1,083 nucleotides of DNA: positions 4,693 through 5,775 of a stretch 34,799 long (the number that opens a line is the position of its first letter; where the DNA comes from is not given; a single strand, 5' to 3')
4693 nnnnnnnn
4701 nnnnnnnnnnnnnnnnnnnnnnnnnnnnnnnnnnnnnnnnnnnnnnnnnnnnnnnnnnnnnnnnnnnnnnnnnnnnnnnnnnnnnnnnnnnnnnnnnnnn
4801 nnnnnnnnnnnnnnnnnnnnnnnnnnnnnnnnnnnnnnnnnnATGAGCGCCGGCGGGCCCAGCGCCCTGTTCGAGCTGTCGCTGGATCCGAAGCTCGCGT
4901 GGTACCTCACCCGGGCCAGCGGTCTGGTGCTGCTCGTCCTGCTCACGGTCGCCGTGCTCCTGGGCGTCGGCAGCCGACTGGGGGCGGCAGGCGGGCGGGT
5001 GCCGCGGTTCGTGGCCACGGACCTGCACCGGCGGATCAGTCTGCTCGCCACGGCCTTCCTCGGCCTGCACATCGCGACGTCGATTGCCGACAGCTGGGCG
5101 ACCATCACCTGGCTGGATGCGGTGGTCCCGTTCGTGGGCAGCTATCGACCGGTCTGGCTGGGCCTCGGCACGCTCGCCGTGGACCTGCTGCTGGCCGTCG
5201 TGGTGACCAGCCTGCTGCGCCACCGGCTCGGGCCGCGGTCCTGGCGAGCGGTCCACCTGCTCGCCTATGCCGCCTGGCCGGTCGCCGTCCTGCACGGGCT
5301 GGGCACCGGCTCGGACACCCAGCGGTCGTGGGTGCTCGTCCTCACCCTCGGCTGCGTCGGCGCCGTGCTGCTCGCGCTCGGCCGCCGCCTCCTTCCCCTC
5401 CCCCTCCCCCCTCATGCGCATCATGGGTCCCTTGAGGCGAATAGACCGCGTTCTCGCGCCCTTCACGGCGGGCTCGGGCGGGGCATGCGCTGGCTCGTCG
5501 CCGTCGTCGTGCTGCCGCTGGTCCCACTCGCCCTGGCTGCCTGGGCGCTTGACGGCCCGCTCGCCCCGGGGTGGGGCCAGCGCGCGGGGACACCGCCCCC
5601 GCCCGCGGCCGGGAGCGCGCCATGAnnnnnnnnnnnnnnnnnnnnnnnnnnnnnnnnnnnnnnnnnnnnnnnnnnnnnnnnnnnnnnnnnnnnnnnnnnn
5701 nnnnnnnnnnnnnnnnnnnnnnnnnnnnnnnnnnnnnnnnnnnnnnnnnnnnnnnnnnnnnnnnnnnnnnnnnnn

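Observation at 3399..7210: Uncharacterised five-gene transmembrane electron-transfer operon (orphan cytoplasmic ApbE + di-haem FRD + NuoF-like + ferredoxin) inside the Pup-proteasome locus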

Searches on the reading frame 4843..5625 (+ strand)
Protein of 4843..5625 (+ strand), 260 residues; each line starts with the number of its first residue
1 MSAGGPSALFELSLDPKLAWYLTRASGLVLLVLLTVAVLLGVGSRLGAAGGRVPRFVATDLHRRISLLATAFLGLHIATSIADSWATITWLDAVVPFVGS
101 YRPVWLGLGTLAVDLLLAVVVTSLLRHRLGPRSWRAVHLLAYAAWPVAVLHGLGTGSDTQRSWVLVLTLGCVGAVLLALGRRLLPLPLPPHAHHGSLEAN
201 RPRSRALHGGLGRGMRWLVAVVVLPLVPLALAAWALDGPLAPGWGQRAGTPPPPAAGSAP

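Call 3: search_protein_families(library=pfam, proteins=[window:4843-5625:+], max_evalue=0.1)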
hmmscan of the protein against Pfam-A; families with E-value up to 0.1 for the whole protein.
window:4843-5625:+ (260 aa): 1 family
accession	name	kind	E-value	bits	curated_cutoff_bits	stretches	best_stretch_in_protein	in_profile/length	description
PF01794.25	Ferric_reduct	-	1.1e-06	29.1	28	1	27-148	2-120/121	Ferric reductase like transmembrane component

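Call 4: search_protein_families(library=ncbifam, proteins=[window:4843-5625:+], max_evalue=0.1)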
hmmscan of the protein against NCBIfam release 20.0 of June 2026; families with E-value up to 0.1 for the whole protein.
window:4843-5625:+ (260 aa): 1 family
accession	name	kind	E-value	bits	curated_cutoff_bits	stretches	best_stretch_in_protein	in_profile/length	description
NF040998.1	MamZ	equivalog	0.0051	15.3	650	1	62-152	503-591/633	magnetosome biogenesis transporter MamZ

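Call 27: find_related_loci(query=A1, collection=genome_contigs, flank=8000)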
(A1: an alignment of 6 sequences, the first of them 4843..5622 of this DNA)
Query A1 (260 aa) in genome_contigs; peptide patterns used: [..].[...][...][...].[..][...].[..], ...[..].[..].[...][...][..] (x = any residue, [..] = any of these).
599 stretches matched a pattern (row limit reached: there are more); 580 encode a relative of the query (tblastn E <= 1e-3); the best 80 are kept; 80 distinct loci.
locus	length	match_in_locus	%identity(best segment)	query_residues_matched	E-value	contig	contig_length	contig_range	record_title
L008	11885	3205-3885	60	7-256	1e-73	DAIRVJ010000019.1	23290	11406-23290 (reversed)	MAG TPA_asm: Candidatus Nanopelagicales bacterium isolate CTOTU26090 NODE_748_length_23290_cov_13.485474, whole genome s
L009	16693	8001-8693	52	7-260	2e-70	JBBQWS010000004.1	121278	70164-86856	MAG: Actinomycetes bacterium isolate Co_metawrap_2071 Cmw_2071_k141_25331458_length_121278_cov_12.9996, whole genome sho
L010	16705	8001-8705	45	3-260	2e-60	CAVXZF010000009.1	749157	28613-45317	MAG: uncultured Actinomycetota bacterium isolate MFD02840.bin.1.26 genome assembly, contig: contig_27361, whole genome s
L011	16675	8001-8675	48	5-252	5e-60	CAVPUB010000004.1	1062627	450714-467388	MAG: uncultured Actinomycetota bacterium isolate MFD10113.bin.1.27 genome assembly, contig: contig_2345, whole genome sh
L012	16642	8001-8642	51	15-251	1e-59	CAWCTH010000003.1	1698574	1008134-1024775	MAG: uncultured Acidimicrobiales bacterium isolate MFD05442.bin.2.293 genome assembly, contig: contig_24528, whole genom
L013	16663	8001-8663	47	9-252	2e-59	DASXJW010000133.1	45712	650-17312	MAG TPA_asm: Solirubrobacteraceae bacterium isolate SMAG_U5259 k141_4631816, whole genome shotgun sequence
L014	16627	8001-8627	49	20-251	4e-59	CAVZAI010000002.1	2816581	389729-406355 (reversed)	MAG: uncultured Thermoleophilia bacterium isolate MFD02134.bin.1.165 genome assembly, contig: contig_14662, whole genome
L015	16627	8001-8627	48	20-251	2e-58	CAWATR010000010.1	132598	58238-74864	MAG: uncultured Thermoleophilia bacterium isolate MFD01872.bin.4.195 genome assembly, contig: contig_147197, whole genom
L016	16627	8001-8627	48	20-251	1e-58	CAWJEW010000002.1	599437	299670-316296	MAG: uncultured Thermoleophilia bacterium isolate MFD09222.bin.1.131 genome assembly, contig: contig_38854, whole genome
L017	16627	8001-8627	45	20-251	6e-58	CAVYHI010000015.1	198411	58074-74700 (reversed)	MAG: uncultured Thermoleophilia bacterium isolate MFD03726.bin.2.115 genome assembly, contig: contig_43083, whole genome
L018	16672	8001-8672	49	5-251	5e-58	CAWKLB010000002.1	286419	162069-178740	MAG: uncultured Actinomycetota bacterium isolate MFD05502.bin.1.24 genome assembly, contig: contig_14182, whole genome s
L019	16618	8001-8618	49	20-251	2e-57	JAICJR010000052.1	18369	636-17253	MAG: Thermoleophilaceae bacterium isolate GZL_HY_2_bin.6 k141_1548399_length_18369_cov_22.7033, whole genome shotgun seq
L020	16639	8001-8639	49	16-251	1e-57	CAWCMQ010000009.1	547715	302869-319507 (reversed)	MAG: uncultured Solirubrobacterales bacterium isolate MFD05502.bin.1.211 genome assembly, contig: contig_35117, whole ge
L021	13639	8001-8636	51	17-251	3e-57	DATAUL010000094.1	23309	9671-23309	MAG TPA_asm: Solirubrobacteraceae bacterium isolate SMAG_U5571 k141_757975, whole genome shotgun sequence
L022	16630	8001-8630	53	15-247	4e-57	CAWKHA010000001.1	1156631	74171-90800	MAG: uncultured Actinomycetota bacterium isolate MFD05942.bin.1.63 genome assembly, contig: contig_11975, whole genome s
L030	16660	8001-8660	47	9-251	3e-54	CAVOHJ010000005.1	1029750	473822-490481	MAG: uncultured Actinomycetota bacterium isolate MFD00008.bin.1.121 genome assembly, contig: contig_22383, whole genome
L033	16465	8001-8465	61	17-171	3e-53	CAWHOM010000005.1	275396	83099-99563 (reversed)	MAG: uncultured Solirubrobacteraceae bacterium isolate MFD01213.bin.2.191 genome assembly, contig: contig_15461, whole g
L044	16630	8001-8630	43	20-252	3e-51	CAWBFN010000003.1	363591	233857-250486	MAG: uncultured Acidimicrobiaceae bacterium isolate MFD00731.bin.1.11 genome assembly, contig: contig_25371, whole genom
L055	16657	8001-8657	47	20-259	6e-50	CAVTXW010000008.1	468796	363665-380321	MAG: uncultured Solirubrobacteraceae bacterium isolate MFD06714.bin.3.442 genome assembly, contig: contig_24002, whole g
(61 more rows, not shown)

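Call 48: search_protein_families(library=pfam, proteins=[L033:5828-6547:-, L013:10175-10882:-, L011:983-1762:+, L030:10191-11156:-, L055:4552-5961:+, L044:11977-12945:+, L055:6710-7009:+], max_evalue=0.01)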
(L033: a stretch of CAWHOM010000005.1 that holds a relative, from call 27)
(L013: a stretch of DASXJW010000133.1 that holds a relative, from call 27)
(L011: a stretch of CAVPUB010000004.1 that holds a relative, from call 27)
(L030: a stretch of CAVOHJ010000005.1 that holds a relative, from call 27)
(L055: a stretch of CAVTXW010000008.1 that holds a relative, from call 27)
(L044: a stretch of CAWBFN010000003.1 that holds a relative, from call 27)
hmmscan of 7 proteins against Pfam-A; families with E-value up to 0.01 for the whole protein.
L033:5828-6547:- (239 aa): 2 families
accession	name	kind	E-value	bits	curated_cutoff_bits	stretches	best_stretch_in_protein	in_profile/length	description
PF00486.34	Trans_reg_C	-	2.9e-28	98.2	26.2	1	159-235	1-77/77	Transcriptional regulatory protein, C terminal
PF00072.30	Response_reg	-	2.9e-26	92.2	30.2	1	17-127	1-111/111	Response regulator receiver domain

L013:10175-10882:- (235 aa): 1 family
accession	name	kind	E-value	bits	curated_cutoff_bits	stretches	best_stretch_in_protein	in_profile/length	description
PF01292.26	Ni_hydr_CYTB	-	0.0015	18.8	30.1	1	31-153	14-163/179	Prokaryotic cytochrome b561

L011:983-1762:+ (259 aa): 0 families

L030:10191-11156:- (321 aa): 1 family
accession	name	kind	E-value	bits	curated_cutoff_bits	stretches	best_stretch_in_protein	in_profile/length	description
PF00248.27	Aldo_ket_red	-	2e-34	119.5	24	1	19-317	1-290/291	Aldo/keto reductase family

L055:4552-5961:+ (469 aa): 2 families
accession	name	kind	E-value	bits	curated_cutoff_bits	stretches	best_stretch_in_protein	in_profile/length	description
PF01565.28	FAD_binding_4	-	1.3e-23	83.6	26.4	1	43-175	3-138/139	FAD binding domain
PF04030.19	ALO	-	3.6e-08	33.9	23.1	1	408-464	201-257/258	D-arabinono-1,4-lactone oxidase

L044:11977-12945:+ (322 aa): 1 family
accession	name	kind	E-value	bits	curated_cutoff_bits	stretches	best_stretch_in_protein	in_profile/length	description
PF01040.23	UbiA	-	2.2e-19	70.2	34.2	1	52-289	5-234/250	UbiA prenyltransferase family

L055:6710-7009:+ (99 aa): 2 families
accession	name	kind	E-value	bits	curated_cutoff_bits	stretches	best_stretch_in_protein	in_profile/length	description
PF19744.4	DUF6232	-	0.0021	18.9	27.4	1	13-91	16-83/117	Family of unknown function (DUF6232)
PF07690.21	MFS_1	-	0.0063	15.9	33.4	1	31-78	57-310/347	Major Facilitator Superfamily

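Call 56: find_homologous_proteins(query=window:4843-5622:+, max_evalue=0.00001)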
Query window:4843-5622:+ (260 aa): 2675 proteins with E <= 0.00001 among 8000 candidates; the best 120 are listed.
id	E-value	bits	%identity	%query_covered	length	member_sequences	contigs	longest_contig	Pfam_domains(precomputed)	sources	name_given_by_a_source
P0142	4.8e-155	533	98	100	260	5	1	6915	PF01794.26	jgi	jgi:DMSO/TMAO reductase YedYZ heme-binding membrane subunit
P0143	1.9e-103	364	76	98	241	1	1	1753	PF01794.26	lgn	-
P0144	3.7e-100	353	75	94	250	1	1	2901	PF01794.26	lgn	-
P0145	4.2e-81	291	60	97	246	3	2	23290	PF01794.26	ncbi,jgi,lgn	-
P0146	1.3e-71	260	69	70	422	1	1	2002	PF01794.26,PF03401.19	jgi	-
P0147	2.3e-71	259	70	65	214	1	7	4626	PF01794.26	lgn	-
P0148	1.5e-68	250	55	97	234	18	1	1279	PF01794.26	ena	-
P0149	2.5e-67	246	54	97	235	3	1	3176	-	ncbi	-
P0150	3.2e-66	242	56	90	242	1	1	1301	PF01794.26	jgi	jgi:predicted ferric reductase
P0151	5.0e-66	241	52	98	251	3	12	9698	PF01794.26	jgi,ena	-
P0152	1.2e-65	240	56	93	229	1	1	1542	PF01794.26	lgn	-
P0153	2.5e-65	239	52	98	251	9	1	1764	PF01794.26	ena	-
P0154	4.8e-65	238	55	93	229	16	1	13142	PF01794.26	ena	-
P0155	8.0e-65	237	52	98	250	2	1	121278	PF01794.26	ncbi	-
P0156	6.8e-64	234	55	89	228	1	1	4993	-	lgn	-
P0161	3.3e-62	229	56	93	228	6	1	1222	PF01794.26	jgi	jgi:methionine sulfoxide reductase heme-binding subunit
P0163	9.1e-62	227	57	91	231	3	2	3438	PF01794.26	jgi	-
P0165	2.7e-61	226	55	89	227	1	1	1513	PF01794.26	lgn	-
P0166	3.6e-61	225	53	90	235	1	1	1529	PF01794.26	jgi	jgi:hypothetical protein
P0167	3.0e-60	222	53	90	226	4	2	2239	PF01794.26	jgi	jgi:sulfoxide reductase heme-binding subunit YedZ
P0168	3.0e-60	222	52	92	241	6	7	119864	PF01794.26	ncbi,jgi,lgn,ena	jgi:sulfoxide reductase heme-binding subunit YedZ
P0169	4.7e-60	222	52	91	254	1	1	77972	PF01794.26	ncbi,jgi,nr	ncbi:MAG TPA: ferric reductase-like transmembrane domain-containing protein [Acidimicrobiales bacter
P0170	5.2e-60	221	48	93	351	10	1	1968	PF01794.26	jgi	-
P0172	9.3e-60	221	67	50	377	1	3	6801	PF01794.26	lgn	-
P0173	1.1e-59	220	53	91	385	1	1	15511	PF01794.26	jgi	jgi:ferric reductase like protein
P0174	1.2e-59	220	54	91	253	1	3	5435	PF01794.26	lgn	-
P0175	5.1e-59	218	51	95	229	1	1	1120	PF01794.26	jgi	jgi:methionine sulfoxide reductase heme-binding subunit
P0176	5.3e-59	218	61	58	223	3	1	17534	PF01794.26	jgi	jgi:sulfoxide reductase heme-binding subunit YedZ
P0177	6.0e-59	218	51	92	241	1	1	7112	PF01794.26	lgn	-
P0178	8.6e-59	217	51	90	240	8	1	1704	PF01794.26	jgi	jgi:methionine sulfoxide reductase heme-binding subunit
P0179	1.3e-58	217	56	89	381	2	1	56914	PF01794.26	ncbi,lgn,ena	-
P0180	1.6e-58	217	51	90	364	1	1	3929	PF01794.26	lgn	-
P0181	3.4e-58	216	54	92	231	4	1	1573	PF01794.26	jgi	jgi:methionine sulfoxide reductase heme-binding subunit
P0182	6.1e-58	215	54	92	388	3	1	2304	PF01794.26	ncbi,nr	ncbi:MAG TPA: ferric reductase-like transmembrane domain-containing protein, partial [Mycobacteriale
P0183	7.3e-58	214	51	92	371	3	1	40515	PF01794.26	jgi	-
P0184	8.6e-58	214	63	58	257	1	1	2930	PF01794.26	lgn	-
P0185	1.4e-57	213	50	93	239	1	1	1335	PF01794.26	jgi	jgi:sulfoxide reductase heme-binding subunit YedZ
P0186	1.7e-57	213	49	92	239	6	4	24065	PF01794.26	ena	-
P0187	5.5e-57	212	50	93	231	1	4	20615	PF01794.26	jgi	-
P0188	6.0e-57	211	52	92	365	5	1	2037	PF01794.26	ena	-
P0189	6.2e-57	211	50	93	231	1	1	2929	PF01794.26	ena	-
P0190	6.5e-57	211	49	92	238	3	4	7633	PF01794.26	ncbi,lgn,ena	-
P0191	6.7e-57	211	50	93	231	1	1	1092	PF01794.26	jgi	-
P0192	7.4e-57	211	50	93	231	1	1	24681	PF01794.26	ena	-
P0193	7.9e-57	211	50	92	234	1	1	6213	PF01794.26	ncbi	-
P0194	8.9e-57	211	50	93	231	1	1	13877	PF01794.26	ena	-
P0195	1.0e-56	211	50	93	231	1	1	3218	PF01794.26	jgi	jgi:methionine sulfoxide reductase heme-binding subunit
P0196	1.1e-56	211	51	93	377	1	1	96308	PF01794.26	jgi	jgi:sulfoxide reductase heme-binding subunit YedZ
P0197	1.1e-56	211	50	93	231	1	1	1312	PF01794.26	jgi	-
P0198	1.2e-56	210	49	91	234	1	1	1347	PF01794.26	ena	-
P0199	1.2e-56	210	49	97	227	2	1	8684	PF01794.26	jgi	jgi:sulfoxide reductase heme-binding subunit YedZ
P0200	1.3e-56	210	51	93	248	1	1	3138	PF01794.26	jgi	jgi:sulfoxide reductase heme-binding subunit YedZ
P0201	1.3e-56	210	50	93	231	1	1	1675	PF01794.26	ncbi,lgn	-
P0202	1.4e-56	210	52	91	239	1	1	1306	PF01794.26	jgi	jgi:methionine sulfoxide reductase heme-binding subunit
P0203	1.6e-56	210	53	93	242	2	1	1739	PF01794.26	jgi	jgi:methionine sulfoxide reductase heme-binding subunit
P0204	2.1e-56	210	49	97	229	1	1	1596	PF01794.26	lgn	-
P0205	2.8e-56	209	49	92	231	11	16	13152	PF01794.26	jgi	jgi:methionine sulfoxide reductase heme-binding subunit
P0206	3.0e-56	209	50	93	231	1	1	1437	PF01794.26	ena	-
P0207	3.0e-56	209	48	93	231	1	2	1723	PF01794.26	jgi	jgi:DMSO/TMAO reductase YedYZ heme-binding membrane subunit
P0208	3.0e-56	209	50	93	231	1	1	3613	PF01794.26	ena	-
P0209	3.1e-56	209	50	93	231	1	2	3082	PF01794.26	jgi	-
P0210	3.2e-56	209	50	91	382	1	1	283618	PF01794.26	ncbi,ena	-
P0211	4.5e-56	209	52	89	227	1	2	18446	PF01794.26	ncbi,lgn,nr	ncbi:MAG: ferric reductase-like transmembrane domain-containing protein [Actinomycetota bacterium]|n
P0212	5.1e-56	208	61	60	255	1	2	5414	PF01794.26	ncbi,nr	ncbi:MAG: ferric reductase-like transmembrane domain-containing protein [Actinomycetota bacterium]|n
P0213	5.6e-56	208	49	93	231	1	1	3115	PF01794.26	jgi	jgi:methionine sulfoxide reductase heme-binding subunit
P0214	6.7e-56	208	50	92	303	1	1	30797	PF01794.26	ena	-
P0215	7.2e-56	208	51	90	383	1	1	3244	PF01794.26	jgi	jgi:hypothetical protein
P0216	8.8e-56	208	51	93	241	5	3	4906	PF01794.26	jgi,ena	jgi:methionine sulfoxide reductase heme-binding subunit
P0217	9.5e-56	208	50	92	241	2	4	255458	PF01794.26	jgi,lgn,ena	-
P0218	1.1e-55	207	52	89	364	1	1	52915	PF01794.26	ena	-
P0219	1.1e-55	207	53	90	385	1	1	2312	PF01794.26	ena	-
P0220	1.2e-55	207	49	95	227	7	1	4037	PF01794.26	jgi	jgi:sulfoxide reductase heme-binding subunit YedZ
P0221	1.3e-55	207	50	93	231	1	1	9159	PF01794.26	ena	-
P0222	1.3e-55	207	51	93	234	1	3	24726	PF01794.26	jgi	jgi:DMSO/TMAO reductase YedYZ heme-binding membrane subunit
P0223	1.4e-55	207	48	95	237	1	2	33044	PF01794.26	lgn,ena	-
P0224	1.6e-55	207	54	90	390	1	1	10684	PF01794.26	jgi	-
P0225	1.6e-55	207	49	94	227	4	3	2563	PF01794.26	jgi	jgi:methionine sulfoxide reductase heme-binding subunit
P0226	1.7e-55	207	49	94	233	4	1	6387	PF01794.26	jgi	jgi:DMSO/TMAO reductase YedYZ heme-binding membrane subunit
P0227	1.7e-55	207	49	92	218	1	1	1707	PF01794.26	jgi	jgi:methionine sulfoxide reductase heme-binding subunit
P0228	1.8e-55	207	48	97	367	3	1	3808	PF01794.26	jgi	jgi:methionine sulfoxide reductase heme-binding subunit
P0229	1.9e-55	207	50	92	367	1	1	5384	PF01794.26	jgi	jgi:methionine sulfoxide reductase heme-binding subunit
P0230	2.0e-55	206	49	92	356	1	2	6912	PF01794.26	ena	-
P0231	2.2e-55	206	51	93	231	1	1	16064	PF01794.26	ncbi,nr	ncbi:MAG TPA: ferric reductase-like transmembrane domain-containing protein [Solirubrobacteraceae ba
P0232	2.4e-55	206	52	90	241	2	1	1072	PF01794.26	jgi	jgi:predicted ferric reductase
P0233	2.4e-55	206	54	90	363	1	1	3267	PF01794.26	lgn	-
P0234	2.6e-55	206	50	94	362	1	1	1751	PF01794.26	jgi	jgi:sulfoxide reductase heme-binding subunit YedZ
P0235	2.7e-55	206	50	94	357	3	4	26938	PF01794.26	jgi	-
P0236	2.8e-55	206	49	92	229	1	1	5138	PF01794.26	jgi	jgi:DMSO/TMAO reductase YedYZ heme-binding membrane subunit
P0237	2.8e-55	206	49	92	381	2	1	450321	PF01794.26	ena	-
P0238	3.1e-55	206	52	92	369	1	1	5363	PF01794.26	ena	-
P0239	3.1e-55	206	51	93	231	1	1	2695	PF01794.26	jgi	jgi:methionine sulfoxide reductase heme-binding subunit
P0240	3.5e-55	206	48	93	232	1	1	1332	PF01794.26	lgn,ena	-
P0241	3.5e-55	206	64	55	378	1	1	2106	PF01794.26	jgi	jgi:sulfoxide reductase heme-binding subunit YedZ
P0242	3.6e-55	206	49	94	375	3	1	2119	PF01794.26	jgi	jgi:sulfoxide reductase heme-binding subunit YedZ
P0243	3.6e-55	206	49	94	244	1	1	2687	PF01794.26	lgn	-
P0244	3.7e-55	206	47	89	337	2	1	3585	PF01794.26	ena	-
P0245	3.8e-55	206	50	92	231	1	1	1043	PF01794.26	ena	-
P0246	4.3e-55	205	50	93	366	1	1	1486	PF01794.26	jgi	jgi:sulfoxide reductase heme-binding subunit YedZ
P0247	4.3e-55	205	54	77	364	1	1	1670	PF01794.26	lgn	-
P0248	4.4e-55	205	50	91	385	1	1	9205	PF01794.26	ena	-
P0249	4.6e-55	205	50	88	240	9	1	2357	PF01794.26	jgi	jgi:methionine sulfoxide reductase heme-binding subunit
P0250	4.6e-55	205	52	92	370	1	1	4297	PF01794.26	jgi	jgi:sulfoxide reductase heme-binding subunit YedZ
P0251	4.7e-55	205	50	92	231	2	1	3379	PF01794.26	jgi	jgi:DMSO/TMAO reductase YedYZ heme-binding membrane subunit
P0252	5.0e-55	205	51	93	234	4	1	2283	PF01794.26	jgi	jgi:methionine sulfoxide reductase heme-binding subunit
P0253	5.4e-55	205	51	90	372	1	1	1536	PF01794.26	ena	-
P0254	5.6e-55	205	51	93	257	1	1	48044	PF01794.26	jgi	jgi:predicted ferric reductase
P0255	6.2e-55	205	50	93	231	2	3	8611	PF01794.26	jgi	jgi:predicted ferric reductase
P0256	6.5e-55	205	49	95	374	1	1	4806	PF01794.26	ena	-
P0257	6.7e-55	205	50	91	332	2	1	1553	PF01794.26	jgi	jgi:sulfoxide reductase heme-binding subunit YedZ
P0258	6.9e-55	205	55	89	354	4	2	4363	PF01794.26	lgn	-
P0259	7.0e-55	205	53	93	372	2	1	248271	PF01794.26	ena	-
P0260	7.2e-55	205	50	92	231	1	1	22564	PF01794.26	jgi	jgi:methionine sulfoxide reductase heme-binding subunit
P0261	7.7e-55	205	48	93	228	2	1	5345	PF01794.26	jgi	jgi:predicted ferric reductase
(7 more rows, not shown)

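Call 62: predict_structure(alignment_id=A2)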
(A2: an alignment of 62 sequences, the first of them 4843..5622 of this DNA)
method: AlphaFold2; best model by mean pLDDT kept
length: 260 residues; sequences in the alignment: 62
mean_pLDDT: 82.7   pTM: 0.78
mean pLDDT of the five models: 82.7, 80.1, 78.1, 78.0, 75.8
residues with pLDDT >= 90: 96; 70-90: 117; 50-70: 44; < 50: 3
segments of 3 or more residues with pLDDT < 50: none
pLDDT, mean of each block of 10 residues (from residue 1): 58 79 93 95 75 88 93 93 85 84 85 88 91 88 90 82 94 93 72 57 53 79 89 90 86 71
secondary structure, 60 per line:
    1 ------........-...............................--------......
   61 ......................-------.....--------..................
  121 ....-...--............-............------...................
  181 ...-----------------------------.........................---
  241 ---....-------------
elements in order: H7-14 H16-46 H55-82 H90-94 H103-124 H131-142 H144-155 H162-183 H213-237 H244-247
